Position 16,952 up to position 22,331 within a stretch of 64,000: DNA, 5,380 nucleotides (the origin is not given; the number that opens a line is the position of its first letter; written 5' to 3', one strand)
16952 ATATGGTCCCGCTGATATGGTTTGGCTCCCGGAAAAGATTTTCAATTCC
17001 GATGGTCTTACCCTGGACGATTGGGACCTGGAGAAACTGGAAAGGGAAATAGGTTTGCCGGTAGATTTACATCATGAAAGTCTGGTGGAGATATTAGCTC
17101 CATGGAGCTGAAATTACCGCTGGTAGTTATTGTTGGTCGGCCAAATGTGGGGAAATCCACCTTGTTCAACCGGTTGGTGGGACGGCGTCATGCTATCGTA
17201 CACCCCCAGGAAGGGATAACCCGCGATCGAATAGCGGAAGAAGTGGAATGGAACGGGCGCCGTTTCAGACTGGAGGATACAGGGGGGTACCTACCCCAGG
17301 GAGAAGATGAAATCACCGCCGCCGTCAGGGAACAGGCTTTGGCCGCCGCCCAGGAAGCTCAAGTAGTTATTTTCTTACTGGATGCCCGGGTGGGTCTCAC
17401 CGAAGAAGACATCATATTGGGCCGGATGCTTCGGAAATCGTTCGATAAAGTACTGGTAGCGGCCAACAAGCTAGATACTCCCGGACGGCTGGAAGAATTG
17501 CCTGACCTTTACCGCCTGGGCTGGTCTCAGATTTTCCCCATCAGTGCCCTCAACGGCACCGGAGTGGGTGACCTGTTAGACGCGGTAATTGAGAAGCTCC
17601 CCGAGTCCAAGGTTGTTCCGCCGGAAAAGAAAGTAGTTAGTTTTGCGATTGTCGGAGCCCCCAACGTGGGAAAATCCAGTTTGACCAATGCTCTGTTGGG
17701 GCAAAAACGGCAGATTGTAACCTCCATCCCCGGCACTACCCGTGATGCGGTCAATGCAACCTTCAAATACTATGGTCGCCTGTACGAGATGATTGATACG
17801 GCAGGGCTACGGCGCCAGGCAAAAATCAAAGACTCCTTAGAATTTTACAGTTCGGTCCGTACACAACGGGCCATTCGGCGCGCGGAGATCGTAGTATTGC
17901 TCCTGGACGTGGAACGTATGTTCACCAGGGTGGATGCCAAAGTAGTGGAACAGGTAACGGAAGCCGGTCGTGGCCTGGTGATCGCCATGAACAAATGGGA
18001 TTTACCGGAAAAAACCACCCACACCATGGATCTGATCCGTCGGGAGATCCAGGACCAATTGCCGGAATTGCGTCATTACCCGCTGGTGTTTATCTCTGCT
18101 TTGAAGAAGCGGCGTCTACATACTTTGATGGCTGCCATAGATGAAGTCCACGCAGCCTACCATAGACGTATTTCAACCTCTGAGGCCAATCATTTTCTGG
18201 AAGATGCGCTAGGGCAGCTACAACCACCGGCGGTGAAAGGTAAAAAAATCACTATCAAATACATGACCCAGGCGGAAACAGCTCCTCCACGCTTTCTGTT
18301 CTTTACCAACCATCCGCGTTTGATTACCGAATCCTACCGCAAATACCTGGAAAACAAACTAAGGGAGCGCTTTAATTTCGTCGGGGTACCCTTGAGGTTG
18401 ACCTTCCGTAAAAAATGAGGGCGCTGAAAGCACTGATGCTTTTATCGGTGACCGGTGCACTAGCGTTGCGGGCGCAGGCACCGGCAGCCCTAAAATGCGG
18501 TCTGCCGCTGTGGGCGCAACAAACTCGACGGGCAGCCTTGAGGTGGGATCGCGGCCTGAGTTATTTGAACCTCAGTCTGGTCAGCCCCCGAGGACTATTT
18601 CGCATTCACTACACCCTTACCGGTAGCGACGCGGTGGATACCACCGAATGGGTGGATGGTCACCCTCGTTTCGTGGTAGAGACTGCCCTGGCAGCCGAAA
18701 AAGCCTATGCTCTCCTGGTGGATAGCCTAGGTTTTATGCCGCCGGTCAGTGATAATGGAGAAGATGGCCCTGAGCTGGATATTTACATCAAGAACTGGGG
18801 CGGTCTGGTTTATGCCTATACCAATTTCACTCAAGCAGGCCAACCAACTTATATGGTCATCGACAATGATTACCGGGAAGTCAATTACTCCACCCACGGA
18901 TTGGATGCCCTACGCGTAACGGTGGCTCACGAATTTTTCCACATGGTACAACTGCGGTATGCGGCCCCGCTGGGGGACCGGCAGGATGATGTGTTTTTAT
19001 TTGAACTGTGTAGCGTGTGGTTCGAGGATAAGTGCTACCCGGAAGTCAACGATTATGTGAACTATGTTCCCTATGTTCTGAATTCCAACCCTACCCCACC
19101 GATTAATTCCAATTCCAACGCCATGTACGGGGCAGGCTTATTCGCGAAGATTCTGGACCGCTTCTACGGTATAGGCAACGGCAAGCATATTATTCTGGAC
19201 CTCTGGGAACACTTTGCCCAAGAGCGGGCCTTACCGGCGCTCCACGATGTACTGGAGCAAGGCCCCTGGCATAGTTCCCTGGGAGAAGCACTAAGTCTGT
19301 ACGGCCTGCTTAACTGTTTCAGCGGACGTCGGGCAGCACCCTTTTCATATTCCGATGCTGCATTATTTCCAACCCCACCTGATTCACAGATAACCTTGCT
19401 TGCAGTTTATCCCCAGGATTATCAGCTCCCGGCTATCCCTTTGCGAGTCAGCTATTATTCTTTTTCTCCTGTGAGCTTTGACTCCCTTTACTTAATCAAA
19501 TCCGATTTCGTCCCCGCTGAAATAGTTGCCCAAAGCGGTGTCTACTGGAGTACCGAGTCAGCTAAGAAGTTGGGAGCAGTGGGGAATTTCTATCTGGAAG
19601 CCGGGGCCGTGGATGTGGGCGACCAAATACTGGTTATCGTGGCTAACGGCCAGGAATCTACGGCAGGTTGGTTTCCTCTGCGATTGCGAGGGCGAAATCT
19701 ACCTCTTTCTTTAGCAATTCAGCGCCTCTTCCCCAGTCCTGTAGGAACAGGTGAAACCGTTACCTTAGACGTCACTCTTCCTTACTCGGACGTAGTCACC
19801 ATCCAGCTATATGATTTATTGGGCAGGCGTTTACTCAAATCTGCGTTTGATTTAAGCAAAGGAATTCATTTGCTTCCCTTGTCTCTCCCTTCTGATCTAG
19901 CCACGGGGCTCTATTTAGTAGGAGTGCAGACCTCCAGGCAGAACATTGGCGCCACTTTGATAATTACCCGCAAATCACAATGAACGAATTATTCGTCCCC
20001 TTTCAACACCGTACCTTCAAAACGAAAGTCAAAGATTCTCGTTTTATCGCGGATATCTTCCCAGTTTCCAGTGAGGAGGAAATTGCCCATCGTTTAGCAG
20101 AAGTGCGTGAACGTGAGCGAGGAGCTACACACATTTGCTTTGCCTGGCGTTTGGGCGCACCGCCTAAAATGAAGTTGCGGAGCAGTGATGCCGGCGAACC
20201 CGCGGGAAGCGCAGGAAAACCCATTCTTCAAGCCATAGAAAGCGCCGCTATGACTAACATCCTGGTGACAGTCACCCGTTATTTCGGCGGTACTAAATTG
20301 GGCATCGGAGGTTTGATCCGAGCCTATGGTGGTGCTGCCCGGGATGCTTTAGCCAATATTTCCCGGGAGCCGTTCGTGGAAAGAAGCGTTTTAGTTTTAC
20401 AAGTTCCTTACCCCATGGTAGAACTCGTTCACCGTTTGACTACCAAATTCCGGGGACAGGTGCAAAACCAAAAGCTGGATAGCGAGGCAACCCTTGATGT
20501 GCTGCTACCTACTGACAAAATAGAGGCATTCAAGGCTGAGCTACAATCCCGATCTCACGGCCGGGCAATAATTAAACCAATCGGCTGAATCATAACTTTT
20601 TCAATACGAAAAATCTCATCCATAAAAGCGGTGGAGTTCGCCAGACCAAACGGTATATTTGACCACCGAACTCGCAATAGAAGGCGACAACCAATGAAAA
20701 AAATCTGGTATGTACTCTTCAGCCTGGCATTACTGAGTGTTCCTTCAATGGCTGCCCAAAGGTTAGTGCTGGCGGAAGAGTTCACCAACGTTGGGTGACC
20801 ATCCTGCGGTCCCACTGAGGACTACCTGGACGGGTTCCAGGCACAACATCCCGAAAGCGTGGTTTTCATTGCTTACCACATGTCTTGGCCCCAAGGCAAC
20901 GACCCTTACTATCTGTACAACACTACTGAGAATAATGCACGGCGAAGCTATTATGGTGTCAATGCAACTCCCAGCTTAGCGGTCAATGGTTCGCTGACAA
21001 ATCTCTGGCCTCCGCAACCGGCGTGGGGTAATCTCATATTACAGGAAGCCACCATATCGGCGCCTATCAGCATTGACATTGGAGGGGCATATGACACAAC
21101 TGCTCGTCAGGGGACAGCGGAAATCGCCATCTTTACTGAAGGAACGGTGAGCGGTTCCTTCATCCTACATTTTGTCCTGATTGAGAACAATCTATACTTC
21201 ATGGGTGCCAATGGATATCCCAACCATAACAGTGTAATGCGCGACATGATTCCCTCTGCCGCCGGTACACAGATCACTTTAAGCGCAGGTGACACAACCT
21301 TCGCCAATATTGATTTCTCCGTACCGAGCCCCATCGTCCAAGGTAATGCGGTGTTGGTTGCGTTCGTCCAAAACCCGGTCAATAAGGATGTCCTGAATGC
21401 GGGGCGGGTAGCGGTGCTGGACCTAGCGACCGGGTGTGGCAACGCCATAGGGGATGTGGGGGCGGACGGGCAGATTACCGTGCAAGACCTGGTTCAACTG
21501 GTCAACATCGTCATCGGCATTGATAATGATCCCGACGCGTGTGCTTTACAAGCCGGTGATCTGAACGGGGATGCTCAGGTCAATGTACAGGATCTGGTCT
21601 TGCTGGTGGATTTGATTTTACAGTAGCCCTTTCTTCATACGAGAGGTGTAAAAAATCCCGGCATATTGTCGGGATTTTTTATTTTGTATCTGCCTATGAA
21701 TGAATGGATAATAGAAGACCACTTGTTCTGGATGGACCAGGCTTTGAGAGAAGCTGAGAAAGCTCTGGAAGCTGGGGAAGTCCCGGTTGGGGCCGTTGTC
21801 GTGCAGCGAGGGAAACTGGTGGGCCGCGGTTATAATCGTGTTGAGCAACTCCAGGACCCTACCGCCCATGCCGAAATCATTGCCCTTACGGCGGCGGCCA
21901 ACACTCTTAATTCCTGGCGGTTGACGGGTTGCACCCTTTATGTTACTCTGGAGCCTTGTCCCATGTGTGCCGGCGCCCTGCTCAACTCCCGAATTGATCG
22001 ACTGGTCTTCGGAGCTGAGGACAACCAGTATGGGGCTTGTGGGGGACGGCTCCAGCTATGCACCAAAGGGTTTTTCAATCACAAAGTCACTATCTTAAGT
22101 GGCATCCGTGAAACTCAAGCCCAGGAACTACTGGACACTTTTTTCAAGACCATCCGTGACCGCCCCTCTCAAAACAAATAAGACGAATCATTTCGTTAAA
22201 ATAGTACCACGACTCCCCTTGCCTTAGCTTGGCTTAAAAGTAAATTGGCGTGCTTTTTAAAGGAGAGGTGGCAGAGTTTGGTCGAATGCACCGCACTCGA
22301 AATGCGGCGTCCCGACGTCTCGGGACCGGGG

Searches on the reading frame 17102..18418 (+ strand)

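Call 22: search_protein_families(library=pfam, proteins=[window:17102-18418:+], max_evalue=0.001)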
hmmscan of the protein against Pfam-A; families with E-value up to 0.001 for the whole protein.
window:17102-18418:+ (438 aa): 21 families
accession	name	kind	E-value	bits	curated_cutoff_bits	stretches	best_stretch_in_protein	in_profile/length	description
PF01926.29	MMR_HSR1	-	2.3e-51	173.1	21.9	2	8-123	2-113/113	50S ribosome-binding GTPase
PF14714.11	KH_dom-like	-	2e-30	105.3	27.3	1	356-436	1-81/81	KH-domain-like of EngA bacterial GTPase enzymes, C-terminal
PF02421.24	FeoB_N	-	7.1e-25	87.8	27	2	180-346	2-156/156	Ferrous iron transport protein B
PF00009.33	GTP_EFTU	-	2e-22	80.2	26.5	2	176-349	1-185/188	Elongation factor Tu GTP binding domain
PF04548.22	AIG1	-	9.5e-12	45.1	27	2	8-118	3-115/212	AIG1 family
PF00350.29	Dynamin_N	-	9.2e-10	39.2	27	0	182-213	2-33/168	Dynamin family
PF03193.22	RsgA_GTPase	-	4.6e-09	36.8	30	0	181-212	109-140/174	RsgA GTPase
PF00071.28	Ras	-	3.3e-07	30.5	21.6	0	182-342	3-152/162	Ras family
PF08477.19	Roc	-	1.2e-05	26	27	0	8-29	2-23/119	Ras of Complex, Roc, domain of DAPkinase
PF00005.33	ABC_tran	-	2.4e-05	25.4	25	0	7-81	13-80/137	ABC transporter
PF05621.17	TniB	-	2.8e-05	24.1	22.4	0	160-202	17-59/189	Bacterial TniB protein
PF13401.12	AAA_22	-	3.8e-05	24.5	27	0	7-30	7-30/130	AAA domain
PF09439.16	SRPRB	-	3.8e-05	23.6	25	0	6-97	4-84/178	Signal recognition particle receptor beta subunit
PF00025.27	Arf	-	4.4e-05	23.5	22.3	0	8-162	17-170/174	ADP-ribosylation factor family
PF13521.12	AAA_28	-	4.7e-05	24.1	27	0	8-91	2-79/164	AAA domain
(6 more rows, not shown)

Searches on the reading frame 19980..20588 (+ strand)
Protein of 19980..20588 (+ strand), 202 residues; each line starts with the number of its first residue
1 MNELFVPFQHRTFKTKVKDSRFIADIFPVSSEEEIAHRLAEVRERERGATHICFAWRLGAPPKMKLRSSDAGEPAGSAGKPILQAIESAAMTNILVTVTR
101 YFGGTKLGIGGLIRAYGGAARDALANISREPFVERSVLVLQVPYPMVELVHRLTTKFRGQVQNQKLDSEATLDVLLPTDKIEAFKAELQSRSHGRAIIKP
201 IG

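Call 22: search_protein_families(library=pfam, proteins=[window:19980-20588:+], max_evalue=0.001)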
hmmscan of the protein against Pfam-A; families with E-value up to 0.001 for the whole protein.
window:19980-20588:+ (202 aa): 3 families
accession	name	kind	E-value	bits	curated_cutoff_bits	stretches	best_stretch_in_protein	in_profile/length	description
PF01205.25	UPF0029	-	1.8e-35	121.6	27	1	18-124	1-107/107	Uncharacterized protein family UPF0029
PF09186.17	DUF1949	-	2.6e-06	27.6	23.7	1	140-195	1-56/56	Domain of unknown function (DUF1949)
PF00679.30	EFG_C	-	0.00019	21.8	27.9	1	138-198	9-71/89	Elongation factor G C-terminus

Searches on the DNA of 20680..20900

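Call 52: search_rna_families(source=window, start=20680, end=20900, threshold=evalue, max_evalue=10)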
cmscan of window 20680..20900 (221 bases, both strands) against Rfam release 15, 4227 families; matches with E-value up to 10: 1.
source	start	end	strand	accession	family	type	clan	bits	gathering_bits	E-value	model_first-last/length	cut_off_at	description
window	20870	20900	-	RF01046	WLE3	Cis-reg;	-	15.2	50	0.89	10-44/44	5'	Wingless localisation element 3 (WLE3)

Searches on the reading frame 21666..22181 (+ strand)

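Call 22: search_protein_families(library=pfam, proteins=[window:21666-22181:+], max_evalue=0.001)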
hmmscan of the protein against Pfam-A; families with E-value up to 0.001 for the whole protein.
window:21666-22181:+ (171 aa): 4 families
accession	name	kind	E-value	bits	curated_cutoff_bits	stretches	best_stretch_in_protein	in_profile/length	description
PF14437.12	MafB19-deam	-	5.1e-39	133.9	27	1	18-164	2-142/142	MafB19-like deaminase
PF00383.29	dCMP_cyt_deam_1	-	4.2e-31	107.3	25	1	18-116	3-101/102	Cytidine and deoxycytidylate deaminase zinc-binding region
PF14439.12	Bd3614-deam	-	2.6e-05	24.6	38.5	1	42-109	12-78/113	Bd3614-like deaminase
PF18750.7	SNAD4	-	0.0008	19.9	27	0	62-106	27-72/130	Secreted Novel AID/APOBEC-like Deaminase 4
